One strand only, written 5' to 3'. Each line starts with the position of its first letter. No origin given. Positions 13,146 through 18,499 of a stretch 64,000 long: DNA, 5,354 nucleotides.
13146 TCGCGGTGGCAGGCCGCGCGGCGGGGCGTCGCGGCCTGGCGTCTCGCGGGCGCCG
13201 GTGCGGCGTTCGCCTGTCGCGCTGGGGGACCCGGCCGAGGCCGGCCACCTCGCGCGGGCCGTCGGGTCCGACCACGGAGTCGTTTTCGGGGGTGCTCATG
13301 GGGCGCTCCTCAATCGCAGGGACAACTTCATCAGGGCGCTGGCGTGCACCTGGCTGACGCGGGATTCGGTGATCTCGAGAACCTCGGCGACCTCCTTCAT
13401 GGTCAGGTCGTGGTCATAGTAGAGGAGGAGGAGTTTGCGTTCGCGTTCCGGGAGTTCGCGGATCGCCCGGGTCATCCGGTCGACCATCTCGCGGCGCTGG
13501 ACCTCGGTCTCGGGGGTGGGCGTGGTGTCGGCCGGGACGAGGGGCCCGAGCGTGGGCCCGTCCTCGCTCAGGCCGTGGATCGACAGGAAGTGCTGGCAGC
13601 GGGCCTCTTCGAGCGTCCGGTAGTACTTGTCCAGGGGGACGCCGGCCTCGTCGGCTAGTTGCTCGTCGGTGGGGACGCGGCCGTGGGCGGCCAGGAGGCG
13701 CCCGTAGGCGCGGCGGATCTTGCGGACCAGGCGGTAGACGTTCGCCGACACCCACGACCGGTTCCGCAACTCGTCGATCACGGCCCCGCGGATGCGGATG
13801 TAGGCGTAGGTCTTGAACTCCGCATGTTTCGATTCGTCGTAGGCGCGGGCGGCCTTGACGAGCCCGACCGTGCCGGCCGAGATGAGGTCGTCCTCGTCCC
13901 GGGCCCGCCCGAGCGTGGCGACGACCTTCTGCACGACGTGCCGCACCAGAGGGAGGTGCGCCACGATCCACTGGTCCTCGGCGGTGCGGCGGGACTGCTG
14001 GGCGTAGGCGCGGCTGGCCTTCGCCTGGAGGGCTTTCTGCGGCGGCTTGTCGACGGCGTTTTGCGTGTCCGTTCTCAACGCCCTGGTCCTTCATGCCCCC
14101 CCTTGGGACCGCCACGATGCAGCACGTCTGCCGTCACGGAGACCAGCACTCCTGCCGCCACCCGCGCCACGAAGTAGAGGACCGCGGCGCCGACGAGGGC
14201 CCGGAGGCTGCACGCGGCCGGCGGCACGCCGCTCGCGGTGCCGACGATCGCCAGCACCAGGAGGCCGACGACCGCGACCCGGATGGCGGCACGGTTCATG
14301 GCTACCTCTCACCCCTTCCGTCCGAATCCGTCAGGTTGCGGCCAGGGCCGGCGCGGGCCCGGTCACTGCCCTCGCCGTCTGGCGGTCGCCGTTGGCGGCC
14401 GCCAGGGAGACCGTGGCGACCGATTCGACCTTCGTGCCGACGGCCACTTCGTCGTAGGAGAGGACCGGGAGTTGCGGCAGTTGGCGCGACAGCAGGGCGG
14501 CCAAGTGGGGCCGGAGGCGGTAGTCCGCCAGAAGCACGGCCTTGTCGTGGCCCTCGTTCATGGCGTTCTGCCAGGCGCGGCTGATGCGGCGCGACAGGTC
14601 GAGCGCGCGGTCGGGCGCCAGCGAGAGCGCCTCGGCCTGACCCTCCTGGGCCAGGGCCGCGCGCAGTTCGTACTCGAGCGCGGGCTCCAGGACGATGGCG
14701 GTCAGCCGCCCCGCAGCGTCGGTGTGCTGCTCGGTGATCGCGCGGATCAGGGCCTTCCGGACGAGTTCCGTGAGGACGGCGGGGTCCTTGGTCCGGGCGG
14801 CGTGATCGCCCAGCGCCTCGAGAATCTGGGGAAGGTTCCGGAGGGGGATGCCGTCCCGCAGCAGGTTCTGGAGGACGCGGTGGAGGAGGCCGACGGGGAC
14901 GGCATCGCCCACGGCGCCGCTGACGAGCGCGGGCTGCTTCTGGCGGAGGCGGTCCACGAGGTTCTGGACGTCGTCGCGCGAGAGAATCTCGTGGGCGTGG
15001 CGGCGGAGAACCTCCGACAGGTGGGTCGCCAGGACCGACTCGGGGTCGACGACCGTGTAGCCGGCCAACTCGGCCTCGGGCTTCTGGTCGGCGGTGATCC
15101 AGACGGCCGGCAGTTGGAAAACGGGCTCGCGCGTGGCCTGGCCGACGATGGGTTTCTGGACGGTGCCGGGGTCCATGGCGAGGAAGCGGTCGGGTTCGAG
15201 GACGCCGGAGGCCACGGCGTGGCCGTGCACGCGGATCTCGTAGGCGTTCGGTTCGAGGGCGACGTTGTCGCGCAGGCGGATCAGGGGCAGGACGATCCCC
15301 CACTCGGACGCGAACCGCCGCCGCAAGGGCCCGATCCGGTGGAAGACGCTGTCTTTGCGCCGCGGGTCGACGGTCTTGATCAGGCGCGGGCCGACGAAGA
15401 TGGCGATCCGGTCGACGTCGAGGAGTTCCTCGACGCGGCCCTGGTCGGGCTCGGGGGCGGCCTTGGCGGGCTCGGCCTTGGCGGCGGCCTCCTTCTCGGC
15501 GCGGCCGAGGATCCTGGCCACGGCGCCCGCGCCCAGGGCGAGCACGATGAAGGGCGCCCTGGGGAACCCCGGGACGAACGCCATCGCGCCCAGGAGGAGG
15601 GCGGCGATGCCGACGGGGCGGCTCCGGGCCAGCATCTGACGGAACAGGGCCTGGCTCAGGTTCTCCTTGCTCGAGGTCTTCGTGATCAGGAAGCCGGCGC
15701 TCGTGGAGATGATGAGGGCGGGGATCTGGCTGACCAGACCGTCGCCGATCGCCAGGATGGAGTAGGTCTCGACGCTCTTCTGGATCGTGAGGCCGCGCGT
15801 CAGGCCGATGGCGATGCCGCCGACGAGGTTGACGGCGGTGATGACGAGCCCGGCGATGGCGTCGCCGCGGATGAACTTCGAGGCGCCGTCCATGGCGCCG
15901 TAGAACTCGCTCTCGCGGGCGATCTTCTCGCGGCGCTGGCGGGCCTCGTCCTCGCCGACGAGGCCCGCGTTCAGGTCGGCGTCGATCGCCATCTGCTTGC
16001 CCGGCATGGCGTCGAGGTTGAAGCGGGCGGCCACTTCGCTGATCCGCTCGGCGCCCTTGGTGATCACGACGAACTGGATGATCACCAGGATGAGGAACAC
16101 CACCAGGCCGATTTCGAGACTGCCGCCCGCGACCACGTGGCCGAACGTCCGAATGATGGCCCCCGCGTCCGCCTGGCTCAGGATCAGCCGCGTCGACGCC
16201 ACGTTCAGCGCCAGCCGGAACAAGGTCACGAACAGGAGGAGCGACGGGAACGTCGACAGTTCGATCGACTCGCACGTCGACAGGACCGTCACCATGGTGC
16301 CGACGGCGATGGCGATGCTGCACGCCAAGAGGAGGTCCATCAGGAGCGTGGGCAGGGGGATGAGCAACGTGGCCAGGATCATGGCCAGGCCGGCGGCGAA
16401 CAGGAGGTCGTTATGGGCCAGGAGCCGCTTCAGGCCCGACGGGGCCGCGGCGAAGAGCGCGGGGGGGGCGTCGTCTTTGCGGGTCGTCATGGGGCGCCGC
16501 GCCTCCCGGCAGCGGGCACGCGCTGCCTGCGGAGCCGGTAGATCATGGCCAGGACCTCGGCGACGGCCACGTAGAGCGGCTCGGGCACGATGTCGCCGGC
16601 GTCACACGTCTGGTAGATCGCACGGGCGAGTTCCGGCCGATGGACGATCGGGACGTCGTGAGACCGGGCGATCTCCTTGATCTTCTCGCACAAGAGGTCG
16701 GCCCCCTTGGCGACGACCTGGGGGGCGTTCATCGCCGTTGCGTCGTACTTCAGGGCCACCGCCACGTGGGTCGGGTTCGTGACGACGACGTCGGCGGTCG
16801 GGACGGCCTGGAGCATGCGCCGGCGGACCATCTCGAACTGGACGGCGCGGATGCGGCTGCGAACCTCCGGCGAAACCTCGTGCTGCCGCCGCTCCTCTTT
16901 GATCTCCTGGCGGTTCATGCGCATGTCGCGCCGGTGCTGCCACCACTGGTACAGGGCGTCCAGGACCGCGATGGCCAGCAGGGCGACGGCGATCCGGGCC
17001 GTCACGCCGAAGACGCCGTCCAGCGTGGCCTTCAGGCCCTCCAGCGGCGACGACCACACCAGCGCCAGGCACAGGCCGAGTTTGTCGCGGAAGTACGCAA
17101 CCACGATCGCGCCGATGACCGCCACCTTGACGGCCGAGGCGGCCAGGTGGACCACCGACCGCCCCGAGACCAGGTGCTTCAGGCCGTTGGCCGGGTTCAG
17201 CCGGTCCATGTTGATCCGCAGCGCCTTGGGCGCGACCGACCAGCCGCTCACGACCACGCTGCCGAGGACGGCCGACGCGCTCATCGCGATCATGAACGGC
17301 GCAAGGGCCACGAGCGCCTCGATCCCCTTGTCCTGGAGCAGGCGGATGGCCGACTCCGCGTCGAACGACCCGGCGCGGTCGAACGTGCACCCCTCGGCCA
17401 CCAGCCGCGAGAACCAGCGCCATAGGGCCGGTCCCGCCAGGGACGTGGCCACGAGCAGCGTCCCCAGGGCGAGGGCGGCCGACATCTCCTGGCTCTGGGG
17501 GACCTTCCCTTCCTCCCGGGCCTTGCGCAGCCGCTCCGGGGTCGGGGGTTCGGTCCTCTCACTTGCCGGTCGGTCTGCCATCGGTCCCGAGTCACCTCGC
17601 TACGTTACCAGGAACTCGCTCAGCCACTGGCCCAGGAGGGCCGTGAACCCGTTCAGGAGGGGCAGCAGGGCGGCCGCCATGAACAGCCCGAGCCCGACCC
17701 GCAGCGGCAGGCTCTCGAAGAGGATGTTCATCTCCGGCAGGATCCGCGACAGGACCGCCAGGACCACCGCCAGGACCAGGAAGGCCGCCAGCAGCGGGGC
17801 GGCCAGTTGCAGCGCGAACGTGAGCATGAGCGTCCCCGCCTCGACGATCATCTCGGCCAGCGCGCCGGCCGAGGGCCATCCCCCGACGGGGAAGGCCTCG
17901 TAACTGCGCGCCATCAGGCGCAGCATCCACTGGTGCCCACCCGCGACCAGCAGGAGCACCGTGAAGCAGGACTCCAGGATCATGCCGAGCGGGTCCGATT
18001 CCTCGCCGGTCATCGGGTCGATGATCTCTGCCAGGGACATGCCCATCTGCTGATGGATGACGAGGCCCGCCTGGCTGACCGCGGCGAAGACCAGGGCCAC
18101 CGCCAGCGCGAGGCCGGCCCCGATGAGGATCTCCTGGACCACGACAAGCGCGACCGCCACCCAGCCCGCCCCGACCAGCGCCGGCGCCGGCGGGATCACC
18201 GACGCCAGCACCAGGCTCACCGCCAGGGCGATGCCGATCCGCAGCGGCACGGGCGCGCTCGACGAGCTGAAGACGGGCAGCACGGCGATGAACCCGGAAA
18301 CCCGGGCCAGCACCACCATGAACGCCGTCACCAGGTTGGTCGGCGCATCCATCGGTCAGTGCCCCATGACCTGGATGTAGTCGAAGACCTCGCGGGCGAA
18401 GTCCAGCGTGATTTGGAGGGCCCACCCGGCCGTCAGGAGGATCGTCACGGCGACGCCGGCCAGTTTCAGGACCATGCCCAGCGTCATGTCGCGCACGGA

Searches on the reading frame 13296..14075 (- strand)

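Call 45: search_protein_families(library=pfam, proteins=[window:13296-14075:-], max_evalue=0.001)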
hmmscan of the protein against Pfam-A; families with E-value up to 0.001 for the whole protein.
window:13296-14075:- (259 aa): 4 families
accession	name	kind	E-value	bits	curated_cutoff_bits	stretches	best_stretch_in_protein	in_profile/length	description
PF04545.22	Sigma70_r4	-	1e-15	57.4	24.1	1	204-251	1-48/50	Sigma-70, region 4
PF04542.20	Sigma70_r2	-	2.2e-15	56.6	24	1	38-108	3-70/71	Sigma-70 region 2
PF04539.22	Sigma70_r3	-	2.5e-14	53.6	25.3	1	117-190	3-76/78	Sigma-70 region 3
PF08281.18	Sigma70_r4_2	-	1.3e-10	41.2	25.7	1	200-242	3-45/54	Sigma-70, region 4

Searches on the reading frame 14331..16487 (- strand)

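Call 45: search_protein_families(library=pfam, proteins=[window:14331-16487:-], max_evalue=0.001)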
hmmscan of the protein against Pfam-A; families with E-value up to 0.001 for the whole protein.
window:14331-16487:- (718 aa): 1 family
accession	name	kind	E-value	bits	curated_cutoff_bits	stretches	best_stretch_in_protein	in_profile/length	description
PF00771.25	FHIPEP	-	8.3e-242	804.8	29.1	1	37-682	1-653/657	FHIPEP family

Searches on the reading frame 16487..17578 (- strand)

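Call 45: search_protein_families(library=pfam, proteins=[window:16487-17578:-], max_evalue=0.001)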
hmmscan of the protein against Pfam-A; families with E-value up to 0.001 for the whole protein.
window:16487-17578:- (363 aa): 1 family
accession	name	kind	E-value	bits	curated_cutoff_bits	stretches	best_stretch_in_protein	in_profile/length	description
PF01312.24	Bac_export_2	-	7.7e-113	377.5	24.4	1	7-346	2-335/335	FlhB HrpN YscU SpaS Family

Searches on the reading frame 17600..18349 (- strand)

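Call 45: search_protein_families(library=pfam, proteins=[window:17600-18349:-], max_evalue=0.001)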
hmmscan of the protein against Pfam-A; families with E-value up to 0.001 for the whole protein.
window:17600-18349:- (249 aa): 1 family
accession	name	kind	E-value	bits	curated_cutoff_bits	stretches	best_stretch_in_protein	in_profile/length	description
PF01311.25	Bac_export_1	-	4.5e-53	180.6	27.8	1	8-233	2-220/230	Bacterial export proteins, family 1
